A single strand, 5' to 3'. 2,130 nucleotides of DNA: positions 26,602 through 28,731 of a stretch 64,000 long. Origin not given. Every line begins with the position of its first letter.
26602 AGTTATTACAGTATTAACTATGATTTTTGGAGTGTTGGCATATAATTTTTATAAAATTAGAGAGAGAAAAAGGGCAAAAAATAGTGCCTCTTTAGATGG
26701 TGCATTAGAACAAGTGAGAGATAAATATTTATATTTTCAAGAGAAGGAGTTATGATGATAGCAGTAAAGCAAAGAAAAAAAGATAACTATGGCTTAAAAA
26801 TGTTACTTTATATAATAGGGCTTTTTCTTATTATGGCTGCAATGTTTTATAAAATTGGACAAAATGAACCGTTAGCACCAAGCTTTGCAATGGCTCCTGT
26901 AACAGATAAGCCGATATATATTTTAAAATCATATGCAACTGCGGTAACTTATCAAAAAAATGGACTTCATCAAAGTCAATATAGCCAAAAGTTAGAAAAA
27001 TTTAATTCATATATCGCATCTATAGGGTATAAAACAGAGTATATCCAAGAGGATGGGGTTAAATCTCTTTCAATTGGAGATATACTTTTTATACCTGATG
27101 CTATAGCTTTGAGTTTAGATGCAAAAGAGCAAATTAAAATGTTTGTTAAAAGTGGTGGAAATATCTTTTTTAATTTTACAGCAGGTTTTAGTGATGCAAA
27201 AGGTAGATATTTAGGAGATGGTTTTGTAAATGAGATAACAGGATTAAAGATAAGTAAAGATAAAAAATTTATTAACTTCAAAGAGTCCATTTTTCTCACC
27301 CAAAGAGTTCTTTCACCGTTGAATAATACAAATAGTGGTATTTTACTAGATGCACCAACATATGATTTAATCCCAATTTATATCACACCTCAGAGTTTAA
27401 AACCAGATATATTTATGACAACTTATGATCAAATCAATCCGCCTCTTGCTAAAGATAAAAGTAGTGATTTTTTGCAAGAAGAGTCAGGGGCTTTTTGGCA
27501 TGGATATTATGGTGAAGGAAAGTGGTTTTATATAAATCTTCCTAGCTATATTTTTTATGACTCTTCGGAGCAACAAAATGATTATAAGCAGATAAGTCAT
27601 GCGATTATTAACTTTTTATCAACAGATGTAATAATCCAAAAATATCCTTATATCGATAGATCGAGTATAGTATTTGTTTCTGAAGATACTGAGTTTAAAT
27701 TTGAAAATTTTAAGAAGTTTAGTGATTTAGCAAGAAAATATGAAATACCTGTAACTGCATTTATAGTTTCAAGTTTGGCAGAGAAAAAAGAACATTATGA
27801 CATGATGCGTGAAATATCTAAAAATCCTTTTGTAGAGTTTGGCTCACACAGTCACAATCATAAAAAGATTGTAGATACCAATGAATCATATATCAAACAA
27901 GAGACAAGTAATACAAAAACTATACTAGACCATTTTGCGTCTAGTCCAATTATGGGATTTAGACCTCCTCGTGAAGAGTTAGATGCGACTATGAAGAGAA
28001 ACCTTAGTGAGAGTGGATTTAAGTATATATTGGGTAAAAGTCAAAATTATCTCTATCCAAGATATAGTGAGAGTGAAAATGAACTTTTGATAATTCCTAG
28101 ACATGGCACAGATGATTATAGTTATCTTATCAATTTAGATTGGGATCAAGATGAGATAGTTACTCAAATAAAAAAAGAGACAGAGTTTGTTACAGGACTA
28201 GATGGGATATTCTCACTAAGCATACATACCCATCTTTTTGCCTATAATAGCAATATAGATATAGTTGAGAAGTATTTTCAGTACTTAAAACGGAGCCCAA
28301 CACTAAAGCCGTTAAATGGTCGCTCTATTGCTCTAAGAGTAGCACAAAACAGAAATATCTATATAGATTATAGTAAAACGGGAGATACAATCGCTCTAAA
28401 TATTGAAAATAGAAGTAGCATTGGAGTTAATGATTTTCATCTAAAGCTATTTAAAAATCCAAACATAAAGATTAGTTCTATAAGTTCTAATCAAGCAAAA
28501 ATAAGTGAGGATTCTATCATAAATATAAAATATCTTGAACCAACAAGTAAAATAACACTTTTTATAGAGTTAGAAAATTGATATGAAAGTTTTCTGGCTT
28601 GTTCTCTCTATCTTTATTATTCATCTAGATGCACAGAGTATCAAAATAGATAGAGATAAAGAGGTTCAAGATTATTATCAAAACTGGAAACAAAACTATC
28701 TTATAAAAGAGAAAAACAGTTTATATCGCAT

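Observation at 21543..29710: Six-gene, translationally coupled synthase-dependent exopolysaccharide operon mixing Pga-, Bcs- and Bacillus Yda-like parts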

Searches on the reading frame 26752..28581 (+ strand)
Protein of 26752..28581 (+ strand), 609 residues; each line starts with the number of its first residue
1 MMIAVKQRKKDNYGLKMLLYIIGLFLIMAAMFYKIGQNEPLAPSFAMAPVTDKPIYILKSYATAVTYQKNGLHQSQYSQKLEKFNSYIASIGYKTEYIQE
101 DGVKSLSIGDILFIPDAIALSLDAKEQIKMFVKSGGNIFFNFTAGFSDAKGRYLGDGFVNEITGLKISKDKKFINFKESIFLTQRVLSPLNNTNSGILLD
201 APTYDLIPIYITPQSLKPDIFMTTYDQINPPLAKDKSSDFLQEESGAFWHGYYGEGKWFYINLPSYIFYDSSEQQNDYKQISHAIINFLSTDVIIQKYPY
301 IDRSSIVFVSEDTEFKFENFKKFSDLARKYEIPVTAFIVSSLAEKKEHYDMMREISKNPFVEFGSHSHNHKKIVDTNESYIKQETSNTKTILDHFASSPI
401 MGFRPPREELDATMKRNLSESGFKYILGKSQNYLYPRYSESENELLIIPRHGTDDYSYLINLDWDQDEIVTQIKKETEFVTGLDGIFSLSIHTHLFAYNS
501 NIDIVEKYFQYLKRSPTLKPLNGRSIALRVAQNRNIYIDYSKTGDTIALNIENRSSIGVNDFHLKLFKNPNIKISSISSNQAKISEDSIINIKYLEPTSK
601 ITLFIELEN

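Call 3: search_protein_families(library=pfam, proteins=[window:26752-28581:+], max_evalue=1)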
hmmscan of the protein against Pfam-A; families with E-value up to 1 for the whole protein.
window:26752-28581:+ (609 aa): 4 families
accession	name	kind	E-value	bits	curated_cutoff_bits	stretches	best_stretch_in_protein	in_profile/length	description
PF01522.26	Polysacc_deac_1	-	8e-14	52.1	23.1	1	318-425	19-123/124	Polysaccharide deacetylase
PF08532.16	Glyco_hydro_42M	-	0.00013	22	25.8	1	73-167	24-119/207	Beta-galactosidase trimerisation domain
PF09109.15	Xol-1_GHMP-like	-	0.076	13.2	25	1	59-124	71-134/196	Switch protein XOL-1, GHMP-like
PF01419.22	Jacalin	-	0.093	13.6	22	1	437-498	38-98/136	Jacalin-like lectin domain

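Call 4: search_protein_families(library=ncbifam, proteins=[window:26752-28581:+], max_evalue=1)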
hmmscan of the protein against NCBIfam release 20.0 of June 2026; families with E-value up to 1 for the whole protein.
window:26752-28581:+ (609 aa): 8 families
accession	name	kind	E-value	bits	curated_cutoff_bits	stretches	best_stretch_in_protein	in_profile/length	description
TIGR02764.1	spore_ybaN_pdaB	equivalog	4.5e-09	36.4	237.4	1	315-427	16-125/191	polysaccharide deacetylase family sporulation protein PdaB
TIGR03006.1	pepcterm_polyde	equivalog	2.9e-07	29.9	276.2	1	318-425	34-141/272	XrtA system polysaccharide deacetylase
TIGR02884.1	spore_pdaA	equivalog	0.0025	17.5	298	1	306-424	38-154/224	delta-lactam-biosynthetic de-N-acetylase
TIGR02873.1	spore_ylxY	hypoth_equivalog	0.015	14.5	391.5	1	318-410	98-187/268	probable sporulation protein, polysaccharide deacetylase family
NF045821.1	PgAcgDacpgdA1_Bac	equivalog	0.016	14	400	1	323-410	106-190/282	peptidoglycan-N-acetylglucosamine deacetylase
TIGR04409.1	LptC_YrbK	equivalog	0.026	14.1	38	0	554-590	70-107/180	LPS export ABC transporter periplasmic protein LptC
TIGR04243.1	nodulat_NodB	equivalog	0.027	14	240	1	322-398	19-92/197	chitooligosaccharide deacetylase NodB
NF001124.0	PRK00139.1-2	equivalog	0.23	10.1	476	1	470-549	289-366/500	UDP-N-acetylmuramoyl-L-alanyl-D-glutamate--2,6-diaminopimelate ligase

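Call 16: find_homologous_proteins(query=window:26752-28578:+)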
Query window:26752-28578:+ (609 aa): 174 proteins with E <= 0.001 among 6944 candidates; the best 120 are listed.
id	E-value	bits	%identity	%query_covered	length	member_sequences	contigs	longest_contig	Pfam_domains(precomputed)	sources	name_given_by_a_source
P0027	0.0e+0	1354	100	100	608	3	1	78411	PF01522.27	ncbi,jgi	-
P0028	2.4e-262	890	66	99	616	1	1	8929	PF01522.27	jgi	jgi:peptidoglycan/xylan/chitin deacetylase (PgdA/CDA1 family)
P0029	1.2e-261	888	64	100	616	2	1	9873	PF01522.27,PF08532.17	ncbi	-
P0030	3.8e-259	879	64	100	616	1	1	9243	PF01522.27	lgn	-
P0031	6.5e-258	875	63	100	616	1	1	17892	PF01522.27,PF08532.17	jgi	jgi:peptidoglycan/xylan/chitin deacetylase (PgdA/CDA1 family)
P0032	5.9e-255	865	64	100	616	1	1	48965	PF01522.27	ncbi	-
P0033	3.2e-254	863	64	99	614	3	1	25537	PF01522.27,PF08532.17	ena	-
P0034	9.9e-254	861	63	99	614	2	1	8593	PF01522.27,PF08532.17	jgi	-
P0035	2.4e-250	850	63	100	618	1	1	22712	PF01522.27,PF08532.17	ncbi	-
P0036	5.5e-250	849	63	100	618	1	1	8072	PF01522.27,PF08532.17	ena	-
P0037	1.7e-249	847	63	100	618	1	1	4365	PF01522.27,PF08532.17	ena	-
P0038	2.1e-241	821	59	99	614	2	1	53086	PF01522.27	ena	-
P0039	1.4e-240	818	60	99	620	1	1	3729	PF01522.27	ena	-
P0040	1.7e-238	811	59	99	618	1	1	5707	PF01522.27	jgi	jgi:peptidoglycan/xylan/chitin deacetylase (PgdA/CDA1 family)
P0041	6.0e-237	806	58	100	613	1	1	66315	PF01522.27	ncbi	-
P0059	3.9e-188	645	48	99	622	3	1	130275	PF01522.27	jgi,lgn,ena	-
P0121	9.4e-121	422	38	93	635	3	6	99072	PF01522.27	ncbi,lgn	-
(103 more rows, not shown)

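Call 18: find_encoding_contigs(protein=P0059, flank=10000, max_places=1)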
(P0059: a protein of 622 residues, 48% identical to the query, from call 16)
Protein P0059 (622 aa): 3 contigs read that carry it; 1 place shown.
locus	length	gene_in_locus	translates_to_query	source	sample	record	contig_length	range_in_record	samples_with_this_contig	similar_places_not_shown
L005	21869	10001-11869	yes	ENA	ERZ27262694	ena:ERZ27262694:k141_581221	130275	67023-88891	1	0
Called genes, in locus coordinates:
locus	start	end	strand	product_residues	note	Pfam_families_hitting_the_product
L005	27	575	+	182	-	PF05433:Rick_17kDa_Anti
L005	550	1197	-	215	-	PF13500:AAA_26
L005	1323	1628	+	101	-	PF02617:ClpS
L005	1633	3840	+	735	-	PF02861:Clp_N, PF13191:AAA_16 (weak), PF00004:AAA, PF17871:AAA_lid_9, PF00004:AAA, PF07724:AAA_2, PF07728:AAA_5, PF10431:ClpB_D2-small, +8 more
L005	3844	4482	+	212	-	PF03588:Leu_Phe_trans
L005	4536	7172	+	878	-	PF14559:TPR_19 (faint), PF13428:TPR_14 (faint)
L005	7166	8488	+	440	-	-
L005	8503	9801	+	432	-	PF13506:Glyco_transf_21, PF00535:Glycos_transf_2, PF10111:Glyco_tranf_2_2, PF13641:Glyco_tranf_2_3, PF03142:Chitin_synth_2 (weak), PF13632:Glyco_trans_2_3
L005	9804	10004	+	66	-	-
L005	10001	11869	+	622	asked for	PF01522:Polysacc_deac_1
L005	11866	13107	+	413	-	PF01270:Glyco_hydro_8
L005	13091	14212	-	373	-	PF13795:HupE_UreJ_2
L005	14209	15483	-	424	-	PF26365:ApoNAT_membrane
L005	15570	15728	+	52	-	PF02699:YajC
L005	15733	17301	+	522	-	PF21760:SecD_1st, PF22599:SecDF_P1_head, PF02355:SecD_SecF_C, PF00873:ACR_tran (weak), PF03176:MMPL (weak)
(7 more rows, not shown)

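Call 19: find_encoding_contigs(protein=P0121, flank=10000, max_places=1)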
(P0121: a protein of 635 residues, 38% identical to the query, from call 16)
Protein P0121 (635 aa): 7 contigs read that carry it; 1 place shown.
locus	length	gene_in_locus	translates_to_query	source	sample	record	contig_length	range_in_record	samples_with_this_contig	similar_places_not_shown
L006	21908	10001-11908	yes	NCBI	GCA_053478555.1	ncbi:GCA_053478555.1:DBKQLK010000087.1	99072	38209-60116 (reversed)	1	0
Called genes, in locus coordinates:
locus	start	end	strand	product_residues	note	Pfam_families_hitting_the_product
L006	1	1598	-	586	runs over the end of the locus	PF03717:PBP_dimer, PF21922:PBP_dimer_2 (faint), PF00905:Transpeptidase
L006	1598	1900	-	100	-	PF04999:FtsL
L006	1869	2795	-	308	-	PF01795:Methyltransf_5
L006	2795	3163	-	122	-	PF02381:MraZ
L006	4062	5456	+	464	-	-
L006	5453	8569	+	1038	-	PF12895:ANAPC3 (faint), PF13428:TPR_14 (faint), PF14559:TPR_19 (weak), PF14561:TPR_20 (faint), PF23914:TPR_CcmH_CycH (faint), PF13174:TPR_6 (faint)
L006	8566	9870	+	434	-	PF13506:Glyco_transf_21, PF13641:Glyco_tranf_2_3, PF00535:Glycos_transf_2, PF10111:Glyco_tranf_2_2, PF03142:Chitin_synth_2 (weak), PF01644:Chitin_synth_1 (faint), PF13632:Glyco_trans_2_3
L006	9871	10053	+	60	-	-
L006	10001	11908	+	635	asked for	PF01522:Polysacc_deac_1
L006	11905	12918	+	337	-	-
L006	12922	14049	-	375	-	PF20420:DUF6702, PF13795:HupE_UreJ_2, PF04955:HupE_UreJ (weak)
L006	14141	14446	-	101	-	PF11582:DUF3240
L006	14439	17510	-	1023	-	PF00873:ACR_tran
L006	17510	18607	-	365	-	PF25919:BSH_CusB (faint), PF25973:BSH_CzcB, PF25954:Beta-barrel_RND_2 (faint)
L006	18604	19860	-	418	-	PF02321:OEP (faint)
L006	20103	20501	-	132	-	-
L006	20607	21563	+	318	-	PF04280:Tim44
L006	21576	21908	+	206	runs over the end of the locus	PF01209:Ubie_methyltran, PF13489:Methyltransf_23, PF13847:Methyltransf_31, PF08241:Methyltransf_11, PF08242:Methyltransf_12, PF13649:Methyltransf_25, PF20922:Anamorsin_N (faint)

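Call 31: find_related_loci(query=A2, collection=genome_contigs, flank=10000)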
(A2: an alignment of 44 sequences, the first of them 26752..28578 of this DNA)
Query A2 (609 aa) in genome_contigs; peptide patterns used: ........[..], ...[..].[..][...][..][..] (x = any residue, [..] = any of these).
75 stretches matched a pattern; 48 encode a relative of the query (tblastn E <= 1e-3); 48 distinct loci.
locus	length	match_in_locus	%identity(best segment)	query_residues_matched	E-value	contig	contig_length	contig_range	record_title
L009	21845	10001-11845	64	1-609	0e+0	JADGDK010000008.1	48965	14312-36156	MAG: Campylobacterales bacterium isolate BB8 NODE_8_length_48965_cov_7.758673, whole genome shotgun sequence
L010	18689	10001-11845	63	2-608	0e+0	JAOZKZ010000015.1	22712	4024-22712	MAG: Campylobacterales bacterium isolate GMC10.concoct.254_sub NODE_1041_length_22712_cov_15.598402, whole genome shotgu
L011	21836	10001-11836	54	1-608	0e+0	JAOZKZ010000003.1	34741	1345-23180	MAG: Campylobacterales bacterium isolate GMC10.concoct.254_sub NODE_362_length_34741_cov_13.219368, whole genome shotgun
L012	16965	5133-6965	49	8-608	0e+0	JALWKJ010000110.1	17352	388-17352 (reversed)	MAG: Campylobacterales bacterium isolate M17_metabat1_scaf2bin.163 M17_NODE_2788_length_17352_cov_2.223338, whole genome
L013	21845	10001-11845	48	1-605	0e+0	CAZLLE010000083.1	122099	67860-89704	MAG TPA_asm: uncultured Campylobacterales bacterium isolate binchicken_co219_67 genome assembly, contig: k141_243717, wh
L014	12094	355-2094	49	3-576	0e+0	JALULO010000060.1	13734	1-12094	MAG: Campylobacterales bacterium isolate S145_maxbin2_scaf2bin.041_VB S145_NODE_1604_length_13734_cov_5.675020, whole ge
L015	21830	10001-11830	48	8-607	0e+0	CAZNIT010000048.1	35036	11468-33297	MAG TPA_asm: uncultured Sulfurospirillum sp. isolate binchicken_co219_340 genome assembly, contig: k141_548147, whole ge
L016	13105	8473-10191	49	7-574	0e+0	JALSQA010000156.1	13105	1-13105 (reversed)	MAG: Campylobacterales bacterium isolate 356-284_metabat2_scaf2bin.105 356-284_scaffold_2466_c1, whole genome shotgun se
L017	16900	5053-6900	45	8-608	0e+0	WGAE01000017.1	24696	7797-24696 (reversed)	MAG: Campylobacterales bacterium isolate S143_45 k151_133176, whole genome shotgun sequence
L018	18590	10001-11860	45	2-609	2e-179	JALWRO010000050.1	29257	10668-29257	MAG: Campylobacterales bacterium isolate M2_metabat1_scaf2bin.234 M2_NODE_1283_length_29257_cov_2.569138, whole genome s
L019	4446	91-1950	43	1-609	0e+0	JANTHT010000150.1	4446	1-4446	MAG: Sulfurospirillum sp. isolate bin3007 c_000000003894, whole genome shotgun sequence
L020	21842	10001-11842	45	8-607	1e-173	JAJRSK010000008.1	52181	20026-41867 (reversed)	MAG: Campylobacterales bacterium isolate Dive100_bin4.86 k141_218326, whole genome shotgun sequence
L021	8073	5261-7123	45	1-608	7e-167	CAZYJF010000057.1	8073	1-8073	MAG TPA_asm: uncultured Sulfurospirillum sp. isolate SRP144503_co1_99 genome assembly, contig: NODE_1013_length_8073_cov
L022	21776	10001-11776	45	1-583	2e-165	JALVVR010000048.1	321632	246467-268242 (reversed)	MAG: Campylobacterales bacterium isolate M10_metabat1_scaf2bin.039 M10_NODE_4_length_321632_cov_35.201409, whole genome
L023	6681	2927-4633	42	41-605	4e-151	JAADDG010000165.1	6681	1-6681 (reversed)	MAG: Campylobacterota bacterium isolate L_MaxBin.107 contig-127_15250, whole genome shotgun sequence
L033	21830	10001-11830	35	7-603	2e-119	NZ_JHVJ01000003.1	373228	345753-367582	Marinobacterium jannaschii DSM 6295 Q354DRAFT_scaffold00002.2_C, whole genome shotgun sequence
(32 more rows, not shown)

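Call 34: predict_structure(alignment_id=A2)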
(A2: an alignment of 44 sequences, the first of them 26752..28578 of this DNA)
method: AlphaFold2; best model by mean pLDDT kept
length: 609 residues; sequences in the alignment: 44
mean_pLDDT: 88.5   pTM: 0.86
mean pLDDT of the five models: 88.5, 87.8, 86.7, 86.7, 86.4
residues with pLDDT >= 90: 411; 70-90: 142; 50-70: 37; < 50: 19
segments of 3 or more residues with pLDDT < 50: 1-8, 38-47
pLDDT, mean of each block of 10 residues (from residue 1): 42 80 89 61 46 90 90 88 95 95 96 97 97 98 91 93 95 86 93 83 91 94 76 61 92 97 94 87 95 94 95 84 95 97 94 96 95 87 94 95 90 94 94 91 94 69 76 89 92 68 89 94 97 95 95 95 95 87 82 95 94
secondary structure, 60 per line:
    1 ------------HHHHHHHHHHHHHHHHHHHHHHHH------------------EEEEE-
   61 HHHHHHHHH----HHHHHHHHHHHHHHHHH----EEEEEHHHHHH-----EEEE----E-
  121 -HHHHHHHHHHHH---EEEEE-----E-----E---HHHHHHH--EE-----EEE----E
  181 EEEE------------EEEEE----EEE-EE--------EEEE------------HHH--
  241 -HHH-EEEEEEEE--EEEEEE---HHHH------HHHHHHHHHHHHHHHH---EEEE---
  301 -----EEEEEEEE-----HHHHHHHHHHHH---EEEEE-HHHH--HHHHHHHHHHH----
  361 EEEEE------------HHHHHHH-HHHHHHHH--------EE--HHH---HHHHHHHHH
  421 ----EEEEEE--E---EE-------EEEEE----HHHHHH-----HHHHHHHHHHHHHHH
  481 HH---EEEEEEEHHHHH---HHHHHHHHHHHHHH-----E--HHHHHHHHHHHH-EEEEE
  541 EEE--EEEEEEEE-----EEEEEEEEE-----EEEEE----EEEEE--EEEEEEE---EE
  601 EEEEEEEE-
elements in order: H13-36 E55-59 H61-69 H74-90 E95-99 H100-105 E111-114 H122-133 E137-141 H157-163 E173-175 E180-184 E197-201 E206-208 E220-223 E246-253 E256-261 H265-268 H275-290 E294-297 E306-313 H319-330 E334-338 H340-343 H346-356 E361-365 H378-384 H386-393 H412-420 E425-430 E446-450 H455-460 H466-482 E486-492 H493-497 H501-514 H523-534 E536-543 E546-553 E559-567 E573-577 E582-586 E589-595 E599-608

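Call 38: fold_search(model_id=the predicted structure, library=pdb)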
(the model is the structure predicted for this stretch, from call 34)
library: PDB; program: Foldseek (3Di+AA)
matches with E <= 10: 1550; with E <= 0.001: 236
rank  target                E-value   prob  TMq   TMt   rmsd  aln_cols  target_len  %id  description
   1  3rxz_C                1.3e-11  1.00  0.34  0.69   4.1       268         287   15  Crystal structure of putative polysaccharide deacetylase from Mycobacterium smegmatis (released 2011-06-22)
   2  3rxz_A                3.1e-11  1.00  0.34  0.70   4.3       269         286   15  Crystal structure of putative polysaccharide deacetylase from Mycobacterium smegmatis (released 2011-06-22)
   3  3rxz_B                3.1e-11  1.00  0.34  0.70   4.2       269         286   15  Crystal structure of putative polysaccharide deacetylase from Mycobacterium smegmatis (released 2011-06-22)
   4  9f6z_A                6.5e-11  1.00  0.34  0.27  13.4       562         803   10  Human N-deacetylase/N-sulfotransferase 1 homodimer (released 2025-04-16)
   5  3qbu_A                5.1e-10  1.00  0.34  0.68   4.9       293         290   15  Crystal structure of putative peptidoglycan deactelyase (HP0310) from Helicobacter pylori (released 2011-05-25)
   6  1z7a_F                1.1e-09  1.00  0.35  0.67   3.2       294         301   13  Crystal structure of probable Polysaccharide deacetylase from Pseudomonas aeruginosa PAO1 (released 2005-05-10)
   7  1z7a_C                1.3e-09  1.00  0.34  0.67   3.0       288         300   14  Crystal structure of probable Polysaccharide deacetylase from Pseudomonas aeruginosa PAO1 (released 2005-05-10)
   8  3cl6_A                1.6e-09  1.00  0.34  0.66   3.4       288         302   14  Crystal structure of Puue Allantoinase (released 2008-06-10)
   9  1z7a_A                4.4e-09  1.00  0.34  0.65   3.3       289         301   14  Crystal structure of probable Polysaccharide deacetylase from Pseudomonas aeruginosa PAO1 (released 2005-05-10)
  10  5xb7_F                5.9e-09  1.00  0.29  0.25   6.8       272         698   12  GH42 alpha-L-arabinopyranosidase from Bifidobacterium animalis subsp. lactis Bl-04 (released 2017-11-01)
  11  7fbw                  9.3e-09  1.00  0.27  0.82   3.0       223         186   16  Acetylxylan esterase from Caldanaerobacter subterraneus subsp. tengcongensis (released 2021-10-27)
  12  5xb7_C                9.9e-09  1.00  0.29  0.26   6.8       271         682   11  GH42 alpha-L-arabinopyranosidase from Bifidobacterium animalis subsp. lactis Bl-04 (released 2017-11-01)
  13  5xb7_A                1.2e-08  1.00  0.27  0.24   7.5       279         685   12  GH42 alpha-L-arabinopyranosidase from Bifidobacterium animalis subsp. lactis Bl-04 (released 2017-11-01)
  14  5xb7_D                1.4e-08  1.00  0.29  0.26   6.7       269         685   12  GH42 alpha-L-arabinopyranosidase from Bifidobacterium animalis subsp. lactis Bl-04 (released 2017-11-01)
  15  5o6y_A                1.6e-08  1.00  0.26  0.69   3.9       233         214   15  Crystal structure of the Bc1960 peptidoglycan N-acetylglucosamine deacetylase in complex with 4-naphthalen-1-yl-~{N}-o (released 2018-06-20)
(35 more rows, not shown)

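Call 52: search_protein_families(library=pfam, proteins=[L006:11905-12918:+, L033:5074-8499:+, L033:3710-5086:+], max_evalue=0.01)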
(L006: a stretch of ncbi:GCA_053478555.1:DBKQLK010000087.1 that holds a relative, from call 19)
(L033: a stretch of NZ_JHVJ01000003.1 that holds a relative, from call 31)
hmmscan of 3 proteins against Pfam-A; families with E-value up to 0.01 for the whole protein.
L006:11905-12918:+ (337 aa): 0 families

L033:5074-8499:+ (1141 aa): 12 families
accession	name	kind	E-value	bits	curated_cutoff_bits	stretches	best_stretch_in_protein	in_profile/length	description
PF14559.12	TPR_19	-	8.1e-13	48.9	25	2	313-369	4-62/68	Tetratricopeptide repeat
PF24125.1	Cds6_C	-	1.2e-10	42.1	27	1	661-762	2-107/111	Cds6 C-terminal NTF2-like domain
PF13428.12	TPR_14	-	1.3e-10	41.3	23.5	1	438-478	3-43/44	Tetratricopeptide repeat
PF13432.12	TPR_16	-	2.5e-06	28.2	32.7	1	440-488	1-49/65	Tetratricopeptide repeat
PF12895.13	ANAPC3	-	1.6e-05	25.6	27.2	1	258-325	14-81/82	Anaphase-promoting complex, cyclosome, subunit 3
PF24575.1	TPR_Slam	-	5.2e-05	24.1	35.2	1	437-488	48-99/104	Surface lipoprotein assembly modifier, N-terminal TPR repeats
PF14561.12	TPR_20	-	0.00075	20.2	25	0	251-294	6-50/90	Tetratricopeptide repeat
PF13424.12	TPR_12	-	0.00099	19.7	30.1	1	412-465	20-74/77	Tetratricopeptide repeat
PF07719.23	TPR_2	-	0.0013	19.1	27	1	440-469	5-34/34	Tetratricopeptide repeat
PF13371.12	TPR_9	-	0.0016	18.9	35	1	446-496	5-55/73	Tetratricopeptide repeat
PF13174.12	TPR_6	-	0.0038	18.2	26.3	0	371-392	3-24/33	Tetratricopeptide repeat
PF13181.12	TPR_8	-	0.0058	17.1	25.7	0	442-469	7-34/34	Tetratricopeptide repeat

L033:3710-5086:+ (458 aa): 0 families
